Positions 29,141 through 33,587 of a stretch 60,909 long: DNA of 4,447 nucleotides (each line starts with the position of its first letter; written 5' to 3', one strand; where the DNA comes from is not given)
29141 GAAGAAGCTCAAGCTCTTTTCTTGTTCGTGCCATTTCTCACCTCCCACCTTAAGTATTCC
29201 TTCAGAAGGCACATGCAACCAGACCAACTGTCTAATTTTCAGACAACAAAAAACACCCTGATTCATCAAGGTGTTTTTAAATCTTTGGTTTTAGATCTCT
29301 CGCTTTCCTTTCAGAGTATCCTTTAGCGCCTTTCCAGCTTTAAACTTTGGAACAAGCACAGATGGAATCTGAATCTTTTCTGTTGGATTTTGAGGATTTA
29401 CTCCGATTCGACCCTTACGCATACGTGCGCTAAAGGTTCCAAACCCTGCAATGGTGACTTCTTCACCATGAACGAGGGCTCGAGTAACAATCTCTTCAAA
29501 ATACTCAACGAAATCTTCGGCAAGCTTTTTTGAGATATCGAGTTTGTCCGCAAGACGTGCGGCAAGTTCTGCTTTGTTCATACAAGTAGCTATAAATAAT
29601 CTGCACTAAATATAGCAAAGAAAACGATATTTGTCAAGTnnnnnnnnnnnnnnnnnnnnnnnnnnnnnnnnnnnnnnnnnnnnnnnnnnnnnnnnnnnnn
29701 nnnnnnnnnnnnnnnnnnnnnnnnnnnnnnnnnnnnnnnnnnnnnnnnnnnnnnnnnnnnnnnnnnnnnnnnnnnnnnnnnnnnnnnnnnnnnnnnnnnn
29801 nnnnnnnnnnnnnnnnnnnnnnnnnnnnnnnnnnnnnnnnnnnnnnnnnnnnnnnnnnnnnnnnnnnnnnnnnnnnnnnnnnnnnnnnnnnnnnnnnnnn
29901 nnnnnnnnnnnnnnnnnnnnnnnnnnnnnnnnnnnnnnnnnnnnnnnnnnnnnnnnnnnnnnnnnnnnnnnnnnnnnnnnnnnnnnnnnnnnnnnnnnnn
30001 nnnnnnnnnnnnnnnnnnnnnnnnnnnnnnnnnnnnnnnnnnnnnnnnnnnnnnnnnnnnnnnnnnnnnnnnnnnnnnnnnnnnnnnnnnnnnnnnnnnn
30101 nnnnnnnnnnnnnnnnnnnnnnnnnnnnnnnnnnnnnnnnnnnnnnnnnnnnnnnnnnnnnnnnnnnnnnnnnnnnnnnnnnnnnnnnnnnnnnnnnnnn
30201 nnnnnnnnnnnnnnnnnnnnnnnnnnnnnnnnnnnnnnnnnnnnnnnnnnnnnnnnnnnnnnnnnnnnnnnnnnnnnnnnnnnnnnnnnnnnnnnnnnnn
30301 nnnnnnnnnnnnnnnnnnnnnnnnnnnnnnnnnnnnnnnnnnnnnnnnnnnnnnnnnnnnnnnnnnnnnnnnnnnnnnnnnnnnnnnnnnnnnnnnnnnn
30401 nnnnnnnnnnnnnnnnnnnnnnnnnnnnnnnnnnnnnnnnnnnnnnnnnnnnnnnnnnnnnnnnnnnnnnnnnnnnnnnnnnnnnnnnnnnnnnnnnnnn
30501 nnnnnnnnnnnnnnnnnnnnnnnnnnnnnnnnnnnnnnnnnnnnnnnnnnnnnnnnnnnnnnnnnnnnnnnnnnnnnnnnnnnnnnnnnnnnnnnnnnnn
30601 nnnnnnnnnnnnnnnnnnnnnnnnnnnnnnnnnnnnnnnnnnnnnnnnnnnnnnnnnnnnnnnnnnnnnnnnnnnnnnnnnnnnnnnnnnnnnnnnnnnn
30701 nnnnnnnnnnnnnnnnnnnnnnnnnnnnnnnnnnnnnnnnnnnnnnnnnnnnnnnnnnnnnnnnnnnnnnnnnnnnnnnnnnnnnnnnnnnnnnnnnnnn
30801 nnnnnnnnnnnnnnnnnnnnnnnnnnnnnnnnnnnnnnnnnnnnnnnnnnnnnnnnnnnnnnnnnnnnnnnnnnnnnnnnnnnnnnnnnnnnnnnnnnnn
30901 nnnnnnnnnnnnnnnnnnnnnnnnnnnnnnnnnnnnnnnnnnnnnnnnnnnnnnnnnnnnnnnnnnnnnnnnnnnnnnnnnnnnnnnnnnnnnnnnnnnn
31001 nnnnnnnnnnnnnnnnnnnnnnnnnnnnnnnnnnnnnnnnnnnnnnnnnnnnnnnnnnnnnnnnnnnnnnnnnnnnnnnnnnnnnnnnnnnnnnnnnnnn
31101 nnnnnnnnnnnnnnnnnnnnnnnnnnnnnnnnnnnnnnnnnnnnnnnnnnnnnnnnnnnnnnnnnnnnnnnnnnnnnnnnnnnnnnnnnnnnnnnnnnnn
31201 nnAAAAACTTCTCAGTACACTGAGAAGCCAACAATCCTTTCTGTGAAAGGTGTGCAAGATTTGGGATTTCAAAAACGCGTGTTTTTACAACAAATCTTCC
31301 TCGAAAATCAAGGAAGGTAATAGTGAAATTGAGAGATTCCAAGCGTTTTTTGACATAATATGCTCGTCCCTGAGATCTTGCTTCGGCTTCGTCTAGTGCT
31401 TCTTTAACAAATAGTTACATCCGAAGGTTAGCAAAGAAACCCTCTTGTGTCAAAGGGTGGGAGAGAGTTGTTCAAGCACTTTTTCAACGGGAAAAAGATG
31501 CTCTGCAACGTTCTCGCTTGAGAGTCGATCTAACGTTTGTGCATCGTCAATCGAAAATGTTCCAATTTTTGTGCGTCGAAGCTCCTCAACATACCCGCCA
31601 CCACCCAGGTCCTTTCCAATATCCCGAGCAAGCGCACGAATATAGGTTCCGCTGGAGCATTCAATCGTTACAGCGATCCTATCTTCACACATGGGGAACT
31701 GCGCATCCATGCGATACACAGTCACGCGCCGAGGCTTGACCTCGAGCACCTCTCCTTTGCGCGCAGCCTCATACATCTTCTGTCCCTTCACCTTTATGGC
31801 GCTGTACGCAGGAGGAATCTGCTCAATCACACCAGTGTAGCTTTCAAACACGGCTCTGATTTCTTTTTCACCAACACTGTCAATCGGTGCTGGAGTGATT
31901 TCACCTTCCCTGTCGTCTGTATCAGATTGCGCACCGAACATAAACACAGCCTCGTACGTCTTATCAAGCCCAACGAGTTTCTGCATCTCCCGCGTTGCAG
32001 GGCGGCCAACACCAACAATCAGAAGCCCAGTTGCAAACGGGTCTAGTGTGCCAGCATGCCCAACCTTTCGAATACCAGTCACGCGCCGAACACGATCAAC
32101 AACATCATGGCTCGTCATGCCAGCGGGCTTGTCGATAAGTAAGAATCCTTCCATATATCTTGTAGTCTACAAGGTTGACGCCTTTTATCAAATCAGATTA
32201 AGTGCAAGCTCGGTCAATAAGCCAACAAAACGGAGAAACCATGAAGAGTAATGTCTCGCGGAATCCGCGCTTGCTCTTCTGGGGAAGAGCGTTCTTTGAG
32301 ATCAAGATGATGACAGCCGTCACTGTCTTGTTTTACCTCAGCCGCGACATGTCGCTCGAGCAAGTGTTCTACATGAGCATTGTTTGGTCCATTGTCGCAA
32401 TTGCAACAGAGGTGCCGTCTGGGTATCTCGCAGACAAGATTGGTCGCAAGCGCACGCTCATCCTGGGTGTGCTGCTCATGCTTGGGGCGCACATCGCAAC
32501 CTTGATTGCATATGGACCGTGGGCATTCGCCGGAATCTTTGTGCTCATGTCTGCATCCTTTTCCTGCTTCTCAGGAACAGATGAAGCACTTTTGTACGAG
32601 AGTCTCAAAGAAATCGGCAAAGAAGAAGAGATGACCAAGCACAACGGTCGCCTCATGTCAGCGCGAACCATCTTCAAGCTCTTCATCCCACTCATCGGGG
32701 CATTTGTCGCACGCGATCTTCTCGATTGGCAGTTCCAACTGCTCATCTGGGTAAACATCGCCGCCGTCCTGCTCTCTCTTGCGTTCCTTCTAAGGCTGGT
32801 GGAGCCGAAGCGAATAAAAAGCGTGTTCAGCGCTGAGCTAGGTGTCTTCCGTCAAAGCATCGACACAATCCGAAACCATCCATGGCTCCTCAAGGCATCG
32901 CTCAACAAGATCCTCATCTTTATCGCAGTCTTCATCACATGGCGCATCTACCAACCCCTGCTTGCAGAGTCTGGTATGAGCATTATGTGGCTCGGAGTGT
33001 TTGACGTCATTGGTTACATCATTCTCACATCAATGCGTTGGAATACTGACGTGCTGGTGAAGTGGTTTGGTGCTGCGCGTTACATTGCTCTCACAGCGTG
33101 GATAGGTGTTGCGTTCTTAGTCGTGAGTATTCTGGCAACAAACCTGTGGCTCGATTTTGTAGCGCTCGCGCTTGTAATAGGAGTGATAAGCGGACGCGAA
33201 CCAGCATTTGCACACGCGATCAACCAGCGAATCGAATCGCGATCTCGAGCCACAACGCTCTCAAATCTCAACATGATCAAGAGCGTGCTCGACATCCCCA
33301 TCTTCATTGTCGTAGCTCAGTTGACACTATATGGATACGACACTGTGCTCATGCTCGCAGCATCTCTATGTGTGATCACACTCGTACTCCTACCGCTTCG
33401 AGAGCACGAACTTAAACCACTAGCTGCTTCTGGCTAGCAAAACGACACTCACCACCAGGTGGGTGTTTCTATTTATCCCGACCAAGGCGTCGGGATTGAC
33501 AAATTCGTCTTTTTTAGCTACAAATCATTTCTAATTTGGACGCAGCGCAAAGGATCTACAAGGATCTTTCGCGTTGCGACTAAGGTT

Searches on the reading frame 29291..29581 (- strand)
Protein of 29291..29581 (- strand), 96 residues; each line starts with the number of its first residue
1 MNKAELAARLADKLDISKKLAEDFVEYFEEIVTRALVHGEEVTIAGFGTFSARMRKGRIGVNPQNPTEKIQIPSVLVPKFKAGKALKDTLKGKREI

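Call 15: search_protein_families(library=pfam, proteins=[window:29291-29581:-], max_evalue=0.001)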
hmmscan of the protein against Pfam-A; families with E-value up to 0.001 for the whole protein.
window:29291-29581:- (96 aa): 2 families
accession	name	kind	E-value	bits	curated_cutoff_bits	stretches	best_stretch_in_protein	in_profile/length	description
PF00216.26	Bac_DNA_binding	-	6.8e-27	94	22.4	1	1-90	1-89/90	Bacterial DNA-binding protein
PF18291.6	HU-HIG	-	0.00032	21.2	26.2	1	3-93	34-121/125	HU domain fused to wHTH, Ig, or Glycine-rich motif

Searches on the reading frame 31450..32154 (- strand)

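Call 15: search_protein_families(library=pfam, proteins=[window:31450-32154:-], max_evalue=0.001)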
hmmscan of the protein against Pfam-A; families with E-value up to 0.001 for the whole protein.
window:31450-32154:- (234 aa): 2 families
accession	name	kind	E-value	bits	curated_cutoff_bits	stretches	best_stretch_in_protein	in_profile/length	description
PF01509.24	TruB_N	-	1.7e-48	165.2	27.3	1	23-172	1-149/149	TruB family pseudouridylate synthase (N terminal domain)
PF16198.10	TruB_C_2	-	1.4e-10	41.6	29.3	1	173-227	1-65/66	tRNA pseudouridylate synthase B C-terminal domain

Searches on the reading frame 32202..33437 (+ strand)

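Call 15: search_protein_families(library=pfam, proteins=[window:32202-33437:+], max_evalue=0.001)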
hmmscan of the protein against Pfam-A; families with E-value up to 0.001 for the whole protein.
window:32202-33437:+ (411 aa): 2 families
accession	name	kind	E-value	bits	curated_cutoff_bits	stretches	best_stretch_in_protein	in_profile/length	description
PF07690.21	MFS_1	-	5.7e-18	65.4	33.4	1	36-355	12-336/347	Major Facilitator Superfamily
PF00083.30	Sugar_tr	-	5.1e-05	22.8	22.3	1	46-100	280-334/452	Sugar (and other) transporter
